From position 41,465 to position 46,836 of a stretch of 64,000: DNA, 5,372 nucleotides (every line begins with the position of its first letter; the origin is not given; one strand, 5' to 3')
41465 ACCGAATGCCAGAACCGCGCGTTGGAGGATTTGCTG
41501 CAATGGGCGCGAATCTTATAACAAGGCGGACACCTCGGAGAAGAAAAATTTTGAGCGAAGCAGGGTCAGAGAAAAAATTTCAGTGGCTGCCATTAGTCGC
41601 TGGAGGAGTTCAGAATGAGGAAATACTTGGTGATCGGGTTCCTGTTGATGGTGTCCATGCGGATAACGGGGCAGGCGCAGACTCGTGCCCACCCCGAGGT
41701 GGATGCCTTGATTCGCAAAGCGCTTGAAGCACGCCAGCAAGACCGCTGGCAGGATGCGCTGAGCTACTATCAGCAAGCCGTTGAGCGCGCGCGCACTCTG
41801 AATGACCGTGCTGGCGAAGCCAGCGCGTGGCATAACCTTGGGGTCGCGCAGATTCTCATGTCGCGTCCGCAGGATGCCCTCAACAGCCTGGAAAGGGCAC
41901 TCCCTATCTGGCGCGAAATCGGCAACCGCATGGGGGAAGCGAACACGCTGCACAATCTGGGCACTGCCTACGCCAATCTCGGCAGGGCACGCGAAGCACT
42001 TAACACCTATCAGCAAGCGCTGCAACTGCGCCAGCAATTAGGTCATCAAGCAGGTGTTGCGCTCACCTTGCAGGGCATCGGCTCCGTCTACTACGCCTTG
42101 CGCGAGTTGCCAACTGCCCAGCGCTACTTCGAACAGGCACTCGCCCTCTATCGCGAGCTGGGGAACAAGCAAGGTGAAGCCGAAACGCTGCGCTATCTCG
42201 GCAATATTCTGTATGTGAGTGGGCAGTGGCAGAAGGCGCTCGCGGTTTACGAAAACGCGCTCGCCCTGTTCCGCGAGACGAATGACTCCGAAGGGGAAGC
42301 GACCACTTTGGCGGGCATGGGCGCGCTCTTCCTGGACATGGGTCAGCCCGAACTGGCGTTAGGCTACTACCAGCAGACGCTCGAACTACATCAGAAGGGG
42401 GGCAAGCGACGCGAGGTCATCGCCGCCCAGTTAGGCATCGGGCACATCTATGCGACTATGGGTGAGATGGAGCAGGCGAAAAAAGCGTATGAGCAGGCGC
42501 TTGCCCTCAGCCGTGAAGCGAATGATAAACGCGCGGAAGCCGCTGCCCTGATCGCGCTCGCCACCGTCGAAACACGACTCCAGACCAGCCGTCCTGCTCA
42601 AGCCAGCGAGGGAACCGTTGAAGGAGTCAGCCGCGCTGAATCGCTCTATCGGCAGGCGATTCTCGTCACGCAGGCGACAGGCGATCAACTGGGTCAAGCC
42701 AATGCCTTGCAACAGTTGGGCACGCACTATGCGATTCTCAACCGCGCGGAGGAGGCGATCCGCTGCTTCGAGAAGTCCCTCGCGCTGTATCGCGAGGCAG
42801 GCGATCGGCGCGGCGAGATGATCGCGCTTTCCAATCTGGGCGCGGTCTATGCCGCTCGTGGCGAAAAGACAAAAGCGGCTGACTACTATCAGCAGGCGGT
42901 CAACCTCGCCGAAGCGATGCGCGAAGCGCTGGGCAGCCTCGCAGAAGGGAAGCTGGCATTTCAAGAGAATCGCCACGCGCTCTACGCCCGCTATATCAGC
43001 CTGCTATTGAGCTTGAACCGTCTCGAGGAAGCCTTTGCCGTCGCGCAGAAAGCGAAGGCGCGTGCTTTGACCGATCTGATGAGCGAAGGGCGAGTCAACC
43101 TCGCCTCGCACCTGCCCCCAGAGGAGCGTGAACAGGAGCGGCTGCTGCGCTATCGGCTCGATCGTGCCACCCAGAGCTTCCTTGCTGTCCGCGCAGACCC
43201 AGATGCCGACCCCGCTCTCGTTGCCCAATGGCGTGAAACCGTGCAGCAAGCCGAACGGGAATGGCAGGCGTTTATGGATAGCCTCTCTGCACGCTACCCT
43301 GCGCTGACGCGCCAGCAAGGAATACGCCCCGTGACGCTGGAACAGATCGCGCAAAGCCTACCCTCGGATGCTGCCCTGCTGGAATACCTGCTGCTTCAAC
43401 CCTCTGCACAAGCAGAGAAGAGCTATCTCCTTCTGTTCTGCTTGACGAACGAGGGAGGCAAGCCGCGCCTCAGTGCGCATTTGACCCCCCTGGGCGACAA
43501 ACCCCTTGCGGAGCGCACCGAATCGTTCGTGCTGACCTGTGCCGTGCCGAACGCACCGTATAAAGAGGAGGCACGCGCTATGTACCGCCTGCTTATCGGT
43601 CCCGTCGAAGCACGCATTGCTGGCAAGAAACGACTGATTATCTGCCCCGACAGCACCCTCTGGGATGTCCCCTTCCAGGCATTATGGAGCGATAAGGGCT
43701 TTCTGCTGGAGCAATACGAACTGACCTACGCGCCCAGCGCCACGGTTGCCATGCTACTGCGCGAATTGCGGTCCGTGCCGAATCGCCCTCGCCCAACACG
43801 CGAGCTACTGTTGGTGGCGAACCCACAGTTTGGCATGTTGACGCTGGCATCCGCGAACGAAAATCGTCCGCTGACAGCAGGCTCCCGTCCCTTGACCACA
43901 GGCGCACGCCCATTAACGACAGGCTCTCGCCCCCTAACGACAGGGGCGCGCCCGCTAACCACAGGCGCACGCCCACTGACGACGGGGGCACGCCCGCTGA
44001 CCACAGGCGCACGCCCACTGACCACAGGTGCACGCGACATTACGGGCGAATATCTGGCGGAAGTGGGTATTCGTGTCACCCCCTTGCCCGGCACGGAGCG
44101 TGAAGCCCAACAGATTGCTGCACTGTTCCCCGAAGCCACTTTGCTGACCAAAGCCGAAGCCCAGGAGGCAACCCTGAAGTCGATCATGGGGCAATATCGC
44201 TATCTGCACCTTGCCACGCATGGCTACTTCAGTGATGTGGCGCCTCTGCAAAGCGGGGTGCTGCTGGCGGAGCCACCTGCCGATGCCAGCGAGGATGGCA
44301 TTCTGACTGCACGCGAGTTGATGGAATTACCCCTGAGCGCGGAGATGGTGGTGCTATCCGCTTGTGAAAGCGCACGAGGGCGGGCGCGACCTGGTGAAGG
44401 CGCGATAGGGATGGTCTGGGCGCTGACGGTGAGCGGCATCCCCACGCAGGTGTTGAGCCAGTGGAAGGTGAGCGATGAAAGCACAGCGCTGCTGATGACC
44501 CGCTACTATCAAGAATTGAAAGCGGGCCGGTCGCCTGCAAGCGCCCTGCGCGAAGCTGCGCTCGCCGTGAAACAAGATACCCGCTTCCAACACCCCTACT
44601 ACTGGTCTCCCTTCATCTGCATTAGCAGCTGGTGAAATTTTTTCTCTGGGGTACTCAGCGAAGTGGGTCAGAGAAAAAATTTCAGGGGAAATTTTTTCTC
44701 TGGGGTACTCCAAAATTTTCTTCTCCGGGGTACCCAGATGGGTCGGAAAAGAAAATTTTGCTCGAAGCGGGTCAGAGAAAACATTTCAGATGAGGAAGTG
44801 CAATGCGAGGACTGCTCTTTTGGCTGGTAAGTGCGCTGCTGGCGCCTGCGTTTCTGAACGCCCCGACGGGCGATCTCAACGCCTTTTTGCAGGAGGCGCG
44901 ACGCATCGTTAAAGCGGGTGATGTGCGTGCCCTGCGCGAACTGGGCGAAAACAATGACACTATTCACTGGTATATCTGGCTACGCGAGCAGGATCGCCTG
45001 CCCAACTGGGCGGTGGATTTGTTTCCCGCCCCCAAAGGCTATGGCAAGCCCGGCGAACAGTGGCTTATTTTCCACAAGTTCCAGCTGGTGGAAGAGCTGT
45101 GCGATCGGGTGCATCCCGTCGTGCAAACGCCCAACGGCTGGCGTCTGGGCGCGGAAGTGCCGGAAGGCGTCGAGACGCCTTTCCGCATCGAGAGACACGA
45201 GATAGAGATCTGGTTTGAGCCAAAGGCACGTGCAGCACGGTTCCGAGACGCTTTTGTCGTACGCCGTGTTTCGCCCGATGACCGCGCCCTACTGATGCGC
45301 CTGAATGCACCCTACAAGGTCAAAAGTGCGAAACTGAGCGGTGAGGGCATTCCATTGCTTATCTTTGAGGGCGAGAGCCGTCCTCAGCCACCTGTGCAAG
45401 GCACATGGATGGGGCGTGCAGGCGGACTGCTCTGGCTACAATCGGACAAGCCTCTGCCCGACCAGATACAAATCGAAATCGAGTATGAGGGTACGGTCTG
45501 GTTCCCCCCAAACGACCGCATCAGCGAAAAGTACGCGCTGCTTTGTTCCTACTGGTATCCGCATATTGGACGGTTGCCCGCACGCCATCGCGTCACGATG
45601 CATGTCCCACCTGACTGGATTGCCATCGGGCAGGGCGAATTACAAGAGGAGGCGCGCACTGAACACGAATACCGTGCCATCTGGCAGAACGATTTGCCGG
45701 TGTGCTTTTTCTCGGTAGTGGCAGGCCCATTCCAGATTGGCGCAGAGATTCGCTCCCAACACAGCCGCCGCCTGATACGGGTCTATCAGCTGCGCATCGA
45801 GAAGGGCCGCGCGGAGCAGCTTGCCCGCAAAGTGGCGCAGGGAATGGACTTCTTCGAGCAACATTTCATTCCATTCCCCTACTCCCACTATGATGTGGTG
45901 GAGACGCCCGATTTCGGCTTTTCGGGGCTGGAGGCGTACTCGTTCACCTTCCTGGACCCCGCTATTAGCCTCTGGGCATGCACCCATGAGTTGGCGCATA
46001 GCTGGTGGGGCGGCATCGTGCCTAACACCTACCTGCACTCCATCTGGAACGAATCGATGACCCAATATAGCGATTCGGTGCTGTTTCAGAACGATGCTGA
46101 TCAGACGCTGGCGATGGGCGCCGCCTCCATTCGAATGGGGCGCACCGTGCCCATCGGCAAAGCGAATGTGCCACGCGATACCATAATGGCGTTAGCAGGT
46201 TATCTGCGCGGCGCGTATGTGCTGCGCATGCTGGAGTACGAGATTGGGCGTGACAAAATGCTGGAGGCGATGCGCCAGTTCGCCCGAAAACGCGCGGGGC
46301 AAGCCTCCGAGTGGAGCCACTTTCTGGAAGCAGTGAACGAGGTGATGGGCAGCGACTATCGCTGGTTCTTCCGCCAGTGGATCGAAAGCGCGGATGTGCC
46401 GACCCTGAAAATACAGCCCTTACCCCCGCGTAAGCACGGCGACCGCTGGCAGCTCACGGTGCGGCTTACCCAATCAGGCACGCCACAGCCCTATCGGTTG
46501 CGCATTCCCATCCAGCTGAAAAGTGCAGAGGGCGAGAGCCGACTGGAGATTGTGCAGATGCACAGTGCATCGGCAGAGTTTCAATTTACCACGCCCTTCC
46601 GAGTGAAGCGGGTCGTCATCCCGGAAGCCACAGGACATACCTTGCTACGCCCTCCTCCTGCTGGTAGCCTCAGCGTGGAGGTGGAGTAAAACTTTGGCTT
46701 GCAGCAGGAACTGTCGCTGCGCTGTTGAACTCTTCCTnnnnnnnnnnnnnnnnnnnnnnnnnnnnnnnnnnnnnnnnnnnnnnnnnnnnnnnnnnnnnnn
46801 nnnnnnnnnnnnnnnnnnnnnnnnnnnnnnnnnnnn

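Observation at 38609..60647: Family of nested palindromic intergenic repeats (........................ units), five copies, all in the same polarity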

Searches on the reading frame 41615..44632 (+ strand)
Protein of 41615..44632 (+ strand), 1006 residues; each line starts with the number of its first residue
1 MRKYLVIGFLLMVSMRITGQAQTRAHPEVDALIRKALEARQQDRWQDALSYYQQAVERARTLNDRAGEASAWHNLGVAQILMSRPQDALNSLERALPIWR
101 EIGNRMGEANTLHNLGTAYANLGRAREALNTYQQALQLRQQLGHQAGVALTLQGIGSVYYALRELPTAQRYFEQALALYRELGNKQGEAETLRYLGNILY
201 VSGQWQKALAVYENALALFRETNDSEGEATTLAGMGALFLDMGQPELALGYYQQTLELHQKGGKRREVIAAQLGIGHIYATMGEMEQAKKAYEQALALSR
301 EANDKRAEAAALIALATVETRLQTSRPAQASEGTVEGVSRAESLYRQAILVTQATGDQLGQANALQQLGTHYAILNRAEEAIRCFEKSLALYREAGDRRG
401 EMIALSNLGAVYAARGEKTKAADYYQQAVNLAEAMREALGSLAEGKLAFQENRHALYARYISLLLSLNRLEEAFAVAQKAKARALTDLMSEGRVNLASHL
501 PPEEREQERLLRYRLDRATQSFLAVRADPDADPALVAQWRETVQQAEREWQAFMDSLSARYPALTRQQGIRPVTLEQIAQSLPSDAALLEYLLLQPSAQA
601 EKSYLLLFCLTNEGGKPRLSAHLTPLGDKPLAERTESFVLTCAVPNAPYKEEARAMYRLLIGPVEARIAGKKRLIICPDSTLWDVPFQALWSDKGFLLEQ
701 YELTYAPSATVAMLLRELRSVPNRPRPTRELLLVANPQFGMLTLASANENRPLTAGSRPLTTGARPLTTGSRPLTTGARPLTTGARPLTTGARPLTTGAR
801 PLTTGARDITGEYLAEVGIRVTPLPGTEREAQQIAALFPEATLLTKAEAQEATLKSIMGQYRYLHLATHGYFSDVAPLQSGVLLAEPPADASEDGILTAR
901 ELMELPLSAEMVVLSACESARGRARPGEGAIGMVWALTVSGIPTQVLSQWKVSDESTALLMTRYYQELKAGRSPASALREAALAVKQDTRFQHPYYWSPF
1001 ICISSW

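Call 52: search_protein_families(library=pfam, proteins=[window:41615-44632:+], max_evalue=0.001)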
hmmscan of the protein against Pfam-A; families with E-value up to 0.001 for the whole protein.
window:41615-44632:+ (1006 aa): 16 families
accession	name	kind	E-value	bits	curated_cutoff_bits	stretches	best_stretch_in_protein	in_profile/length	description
PF12770.12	CHAT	-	1.1e-75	255.2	24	1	651-1003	2-287/289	CHAT domain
PF13424.12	TPR_12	-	2.2e-60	201.2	30.1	6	189-260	3-76/77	Tetratricopeptide repeat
PF00515.34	TPR_1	-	2.6e-42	141.4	27.8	3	109-140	1-32/34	Tetratricopeptide repeat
PF07719.23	TPR_2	-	5.3e-36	120.2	27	3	189-220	1-32/34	Tetratricopeptide repeat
PF13176.12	TPR_7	-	4.9e-31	104.6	27.9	1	111-145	1-35/36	Tetratricopeptide repeat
PF13374.12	TPR_10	-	2.7e-27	94.4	27.5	1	109-142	2-35/42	Tetratricopeptide repeat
PF13181.12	TPR_8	-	1.6e-19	68.8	25.7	2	272-300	4-32/34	Tetratricopeptide repeat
PF17874.7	TPR_MalT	-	2e-17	63.9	45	2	191-315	82-206/336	MalT-like TPR region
PF14938.12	SNAP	-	4.4e-16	59.6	25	2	16-189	22-188/282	Soluble NSF attachment protein, SNAP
PF13432.12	TPR_16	-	1.3e-14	54.7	32.7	1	156-218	4-60/65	Tetratricopeptide repeat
PF13428.12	TPR_14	-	4.6e-09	36.5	23.5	0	190-221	2-33/44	Tetratricopeptide repeat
PF24885.1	TPR_NPHP3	-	1.8e-07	31.2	100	0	62-179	92-213/239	Nephrocystin-3 TPR domain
PF10602.15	RPN7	-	5.1e-07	30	29.6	0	109-209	36-133/174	26S proteasome subunit RPN7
PF13414.12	TPR_11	-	6.3e-07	29.4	26.8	0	196-218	1-23/42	TPR repeat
PF13174.12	TPR_6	-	1.2e-05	26.1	26.3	0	113-137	4-28/33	Tetratricopeptide repeat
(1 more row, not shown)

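Call 95: search_protein_families(library=padloc, proteins=[window:41615-44632:+], max_evalue=0.001)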
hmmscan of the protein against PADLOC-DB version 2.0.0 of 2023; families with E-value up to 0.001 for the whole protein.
window:41615-44632:+ (1006 aa): 2 families
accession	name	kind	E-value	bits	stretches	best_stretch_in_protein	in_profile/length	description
PDLC01169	TPR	-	6.6e-45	151.5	5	149-238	109-198/252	TPR repeats containing protein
PDLC01078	C3a156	-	5.4e-12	43.9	1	149-213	86-149/268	oxidoreductase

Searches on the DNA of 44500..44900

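Call 69: search_rna_families(source=window, start=44500, end=44900, threshold=evalue, max_evalue=1)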
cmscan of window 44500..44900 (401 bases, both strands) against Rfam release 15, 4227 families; matches with E-value up to 1: 0.
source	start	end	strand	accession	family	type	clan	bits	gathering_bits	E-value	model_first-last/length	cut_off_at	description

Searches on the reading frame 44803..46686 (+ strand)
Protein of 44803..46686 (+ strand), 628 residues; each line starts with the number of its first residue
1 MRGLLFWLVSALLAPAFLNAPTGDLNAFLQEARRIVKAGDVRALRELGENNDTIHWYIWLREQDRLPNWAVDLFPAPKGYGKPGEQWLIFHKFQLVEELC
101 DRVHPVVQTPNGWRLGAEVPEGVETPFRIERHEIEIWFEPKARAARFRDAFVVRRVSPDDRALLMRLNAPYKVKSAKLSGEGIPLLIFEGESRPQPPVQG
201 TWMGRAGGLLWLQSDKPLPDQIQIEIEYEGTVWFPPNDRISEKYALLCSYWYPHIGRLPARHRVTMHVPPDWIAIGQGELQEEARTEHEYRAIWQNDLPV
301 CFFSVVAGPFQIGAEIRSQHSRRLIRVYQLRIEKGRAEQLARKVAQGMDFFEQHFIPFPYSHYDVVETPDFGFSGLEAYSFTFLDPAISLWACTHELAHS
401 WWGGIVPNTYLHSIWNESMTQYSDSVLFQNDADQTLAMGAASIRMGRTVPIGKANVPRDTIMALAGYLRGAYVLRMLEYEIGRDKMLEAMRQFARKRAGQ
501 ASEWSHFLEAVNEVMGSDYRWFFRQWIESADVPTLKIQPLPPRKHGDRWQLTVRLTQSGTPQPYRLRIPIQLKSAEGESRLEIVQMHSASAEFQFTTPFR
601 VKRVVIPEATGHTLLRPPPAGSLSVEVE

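Call 52: search_protein_families(library=pfam, proteins=[window:44803-46686:+], max_evalue=0.001)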
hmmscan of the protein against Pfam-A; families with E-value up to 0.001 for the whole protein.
window:44803-46686:+ (628 aa): 1 family
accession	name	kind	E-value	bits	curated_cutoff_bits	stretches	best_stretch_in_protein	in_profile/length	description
PF01433.26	Peptidase_M1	-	1.1e-13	51.7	27.7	1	345-526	7-218/218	Peptidase family M1 domain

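Call 88: find_encoding_contigs(protein=window:44803-46686:+, flank=10000, max_places=8)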
Protein window:44803-46686:+ (628 aa): 4 contigs read that carry it; 3 places shown.
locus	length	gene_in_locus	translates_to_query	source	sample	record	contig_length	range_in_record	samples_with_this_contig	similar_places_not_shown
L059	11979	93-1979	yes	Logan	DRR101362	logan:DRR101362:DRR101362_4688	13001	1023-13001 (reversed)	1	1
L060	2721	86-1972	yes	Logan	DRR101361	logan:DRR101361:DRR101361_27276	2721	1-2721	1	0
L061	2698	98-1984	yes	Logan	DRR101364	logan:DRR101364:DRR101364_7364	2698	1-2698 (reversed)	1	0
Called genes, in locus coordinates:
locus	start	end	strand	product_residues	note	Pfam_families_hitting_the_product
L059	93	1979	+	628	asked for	PF01433:Peptidase_M1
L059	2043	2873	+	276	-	PF01261:AP_endonuc_2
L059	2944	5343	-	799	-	PF08308:PEGA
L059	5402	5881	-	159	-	-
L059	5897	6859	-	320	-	PF05936:T6SS_VasE (faint)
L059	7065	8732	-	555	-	-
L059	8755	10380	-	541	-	-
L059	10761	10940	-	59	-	-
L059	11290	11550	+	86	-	-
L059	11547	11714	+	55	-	-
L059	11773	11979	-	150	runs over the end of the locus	-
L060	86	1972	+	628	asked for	PF01433:Peptidase_M1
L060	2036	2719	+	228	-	?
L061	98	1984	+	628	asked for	PF01433:Peptidase_M1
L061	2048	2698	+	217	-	?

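Call 95: search_protein_families(library=padloc, proteins=[window:44803-46686:+], max_evalue=0.001)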
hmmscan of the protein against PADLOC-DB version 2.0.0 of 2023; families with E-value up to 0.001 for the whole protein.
window:44803-46686:+ (628 aa): 0 families
